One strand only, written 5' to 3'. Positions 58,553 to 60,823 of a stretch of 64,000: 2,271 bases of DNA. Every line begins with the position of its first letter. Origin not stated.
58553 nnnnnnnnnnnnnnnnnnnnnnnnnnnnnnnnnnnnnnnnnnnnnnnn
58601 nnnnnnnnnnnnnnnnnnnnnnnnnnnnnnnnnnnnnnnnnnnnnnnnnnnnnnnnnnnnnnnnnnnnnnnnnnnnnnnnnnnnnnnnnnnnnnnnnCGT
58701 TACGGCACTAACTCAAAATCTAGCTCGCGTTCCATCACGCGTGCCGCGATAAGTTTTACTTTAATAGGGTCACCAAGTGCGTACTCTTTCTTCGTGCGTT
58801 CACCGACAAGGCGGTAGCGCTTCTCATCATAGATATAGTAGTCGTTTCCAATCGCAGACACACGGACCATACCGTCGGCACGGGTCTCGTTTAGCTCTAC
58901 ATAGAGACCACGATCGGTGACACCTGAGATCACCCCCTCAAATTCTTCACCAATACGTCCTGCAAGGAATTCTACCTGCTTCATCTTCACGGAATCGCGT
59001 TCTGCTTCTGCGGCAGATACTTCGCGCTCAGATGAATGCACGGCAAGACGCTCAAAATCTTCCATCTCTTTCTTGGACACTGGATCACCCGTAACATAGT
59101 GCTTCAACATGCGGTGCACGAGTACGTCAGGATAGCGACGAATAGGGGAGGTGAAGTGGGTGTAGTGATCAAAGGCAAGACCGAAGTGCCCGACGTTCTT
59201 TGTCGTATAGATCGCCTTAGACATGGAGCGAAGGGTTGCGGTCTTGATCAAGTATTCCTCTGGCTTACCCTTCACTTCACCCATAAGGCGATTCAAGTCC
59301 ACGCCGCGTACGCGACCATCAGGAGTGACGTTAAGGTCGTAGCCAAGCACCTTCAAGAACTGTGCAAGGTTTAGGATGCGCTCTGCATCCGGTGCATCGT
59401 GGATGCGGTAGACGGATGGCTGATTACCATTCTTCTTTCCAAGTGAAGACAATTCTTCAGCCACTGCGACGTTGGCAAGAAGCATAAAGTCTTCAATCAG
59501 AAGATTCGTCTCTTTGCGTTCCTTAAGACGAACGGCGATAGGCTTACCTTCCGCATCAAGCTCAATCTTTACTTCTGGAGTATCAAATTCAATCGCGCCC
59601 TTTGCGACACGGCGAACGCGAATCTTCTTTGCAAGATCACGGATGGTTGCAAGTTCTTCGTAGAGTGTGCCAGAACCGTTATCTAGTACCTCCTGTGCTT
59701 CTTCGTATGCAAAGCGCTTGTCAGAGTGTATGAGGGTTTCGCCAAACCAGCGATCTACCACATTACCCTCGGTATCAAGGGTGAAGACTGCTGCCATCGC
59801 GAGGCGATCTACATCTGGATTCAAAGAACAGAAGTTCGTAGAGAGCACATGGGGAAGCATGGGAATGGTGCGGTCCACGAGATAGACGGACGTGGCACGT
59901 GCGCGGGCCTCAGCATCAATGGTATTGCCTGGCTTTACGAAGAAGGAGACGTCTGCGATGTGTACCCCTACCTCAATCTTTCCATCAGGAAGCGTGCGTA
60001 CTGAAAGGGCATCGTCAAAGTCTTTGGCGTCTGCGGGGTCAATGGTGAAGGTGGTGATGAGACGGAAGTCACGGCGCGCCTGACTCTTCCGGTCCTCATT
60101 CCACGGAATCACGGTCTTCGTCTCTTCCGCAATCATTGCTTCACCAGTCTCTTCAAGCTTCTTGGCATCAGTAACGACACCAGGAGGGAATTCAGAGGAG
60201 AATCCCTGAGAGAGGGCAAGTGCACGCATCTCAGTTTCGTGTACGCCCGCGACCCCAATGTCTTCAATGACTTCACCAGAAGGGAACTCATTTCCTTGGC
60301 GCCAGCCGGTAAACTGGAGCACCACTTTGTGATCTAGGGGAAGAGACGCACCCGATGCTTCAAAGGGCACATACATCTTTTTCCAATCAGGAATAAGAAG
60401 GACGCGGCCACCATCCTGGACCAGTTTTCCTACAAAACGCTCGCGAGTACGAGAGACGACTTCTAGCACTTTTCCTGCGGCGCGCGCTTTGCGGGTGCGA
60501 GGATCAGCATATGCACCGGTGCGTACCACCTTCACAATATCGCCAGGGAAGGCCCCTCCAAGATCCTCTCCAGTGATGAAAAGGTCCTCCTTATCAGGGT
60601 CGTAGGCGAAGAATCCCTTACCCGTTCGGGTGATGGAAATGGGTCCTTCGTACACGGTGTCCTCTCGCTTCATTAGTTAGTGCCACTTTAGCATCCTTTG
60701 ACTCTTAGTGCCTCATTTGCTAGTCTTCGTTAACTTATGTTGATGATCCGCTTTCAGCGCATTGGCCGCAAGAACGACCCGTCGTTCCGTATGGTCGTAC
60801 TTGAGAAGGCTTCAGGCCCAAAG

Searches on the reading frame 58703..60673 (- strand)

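Call 86: search_protein_families(library=pfam, proteins=[window:58703-60673:-], max_evalue=0.001)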
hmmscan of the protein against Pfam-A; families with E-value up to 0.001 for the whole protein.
window:58703-60673:- (657 aa): 5 families
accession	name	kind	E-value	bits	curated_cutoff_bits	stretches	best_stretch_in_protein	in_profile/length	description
PF00773.25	RNB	-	7e-107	357.9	29.3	1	200-528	1-325/326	RNB domain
PF17876.7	CSD2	-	1.1e-10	41.8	26.2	1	111-163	23-74/74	Cold shock domain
PF00575.29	S1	-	7.5e-08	33.1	22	1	574-653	4-71/74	S1 RNA binding domain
PF08206.17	OB_RNB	-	3.2e-06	27.2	24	1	11-63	2-53/58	Ribonuclease B OB domain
PF17849.7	OB_Dis3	-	5.2e-05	23.7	22.8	1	115-155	35-75/77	Dis3-like cold-shock domain 2 (CSD2)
